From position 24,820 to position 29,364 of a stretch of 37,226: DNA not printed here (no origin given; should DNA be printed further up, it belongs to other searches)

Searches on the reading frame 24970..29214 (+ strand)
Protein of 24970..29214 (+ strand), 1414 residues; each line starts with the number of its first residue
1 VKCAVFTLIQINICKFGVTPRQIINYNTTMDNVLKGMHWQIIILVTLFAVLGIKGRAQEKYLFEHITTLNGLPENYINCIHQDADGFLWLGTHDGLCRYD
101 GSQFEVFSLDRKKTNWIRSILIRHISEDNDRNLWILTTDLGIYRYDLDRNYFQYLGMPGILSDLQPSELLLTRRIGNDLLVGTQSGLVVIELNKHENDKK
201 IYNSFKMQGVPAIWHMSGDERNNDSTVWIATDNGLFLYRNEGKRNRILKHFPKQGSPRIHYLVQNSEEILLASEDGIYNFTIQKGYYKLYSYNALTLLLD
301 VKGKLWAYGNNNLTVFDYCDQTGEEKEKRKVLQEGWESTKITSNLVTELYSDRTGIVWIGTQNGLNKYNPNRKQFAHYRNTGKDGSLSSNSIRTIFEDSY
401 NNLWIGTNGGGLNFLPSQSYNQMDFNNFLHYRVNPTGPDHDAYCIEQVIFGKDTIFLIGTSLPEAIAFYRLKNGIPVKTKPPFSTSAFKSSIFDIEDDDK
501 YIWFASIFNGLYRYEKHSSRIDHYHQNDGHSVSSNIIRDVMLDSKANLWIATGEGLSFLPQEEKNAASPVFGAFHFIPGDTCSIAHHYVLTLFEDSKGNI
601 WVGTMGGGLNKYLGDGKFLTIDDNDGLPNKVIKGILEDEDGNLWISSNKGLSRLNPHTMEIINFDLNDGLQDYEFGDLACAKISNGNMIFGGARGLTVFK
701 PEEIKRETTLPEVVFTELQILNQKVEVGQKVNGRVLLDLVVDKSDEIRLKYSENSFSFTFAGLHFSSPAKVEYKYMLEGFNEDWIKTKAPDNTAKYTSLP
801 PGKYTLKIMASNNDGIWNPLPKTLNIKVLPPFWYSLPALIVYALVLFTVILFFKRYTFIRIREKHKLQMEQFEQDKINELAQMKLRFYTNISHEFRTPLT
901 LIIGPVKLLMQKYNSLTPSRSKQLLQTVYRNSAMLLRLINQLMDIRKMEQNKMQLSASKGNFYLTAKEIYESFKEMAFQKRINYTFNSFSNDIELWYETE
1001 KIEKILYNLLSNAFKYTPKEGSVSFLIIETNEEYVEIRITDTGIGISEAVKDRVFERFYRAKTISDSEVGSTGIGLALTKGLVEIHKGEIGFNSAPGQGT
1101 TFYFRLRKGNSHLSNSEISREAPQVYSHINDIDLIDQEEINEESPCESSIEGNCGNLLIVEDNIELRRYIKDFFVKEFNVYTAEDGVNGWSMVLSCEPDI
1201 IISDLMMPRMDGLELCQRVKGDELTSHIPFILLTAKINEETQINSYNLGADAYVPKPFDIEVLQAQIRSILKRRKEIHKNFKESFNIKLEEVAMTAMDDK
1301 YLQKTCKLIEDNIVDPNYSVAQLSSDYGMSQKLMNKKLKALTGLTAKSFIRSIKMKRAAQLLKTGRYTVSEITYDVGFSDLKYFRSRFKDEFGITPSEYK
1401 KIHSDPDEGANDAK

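Call 5: search_protein_families(library=pfam, proteins=[window:24970-29214:+], max_evalue=0.01)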
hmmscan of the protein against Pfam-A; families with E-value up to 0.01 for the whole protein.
window:24970-29214:+ (1414 aa): 8 families
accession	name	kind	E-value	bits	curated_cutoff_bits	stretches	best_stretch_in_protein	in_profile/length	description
PF07494.17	Reg_prop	-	1.6e-33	110.8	20.4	4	386-409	1-24/24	Two component regulator propeller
PF02518.31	HATPase_c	-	2.2e-24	86.5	26.4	1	1000-1108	4-109/111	Histidine kinase-, DNA gyrase B-, and HSP90-like ATPase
PF00072.30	Response_reg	-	6.7e-22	78.2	30.2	1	1158-1267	2-110/111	Response regulator receiver domain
PF07495.19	Y_Y_Y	-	8.9e-20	70.8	26.6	1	765-829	2-65/65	Y_Y_Y domain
PF12833.13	HTH_18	-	4.3e-18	65.8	33.6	1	1325-1401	3-79/80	Helix-turn-helix domain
PF00512.31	HisKA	-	1.9e-13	50.7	26.9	1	884-950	2-65/66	His Kinase A (phospho-acceptor) domain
PF00165.29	HTH_AraC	-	2.6e-13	50.1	26.6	2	1363-1399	2-40/42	Bacterial regulatory helix-turn-helix proteins, AraC family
PF23748.1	Beta-prop_LRRK2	-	0.00028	20.4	26.9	0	379-418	263-302/359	LRRK2 beta propeller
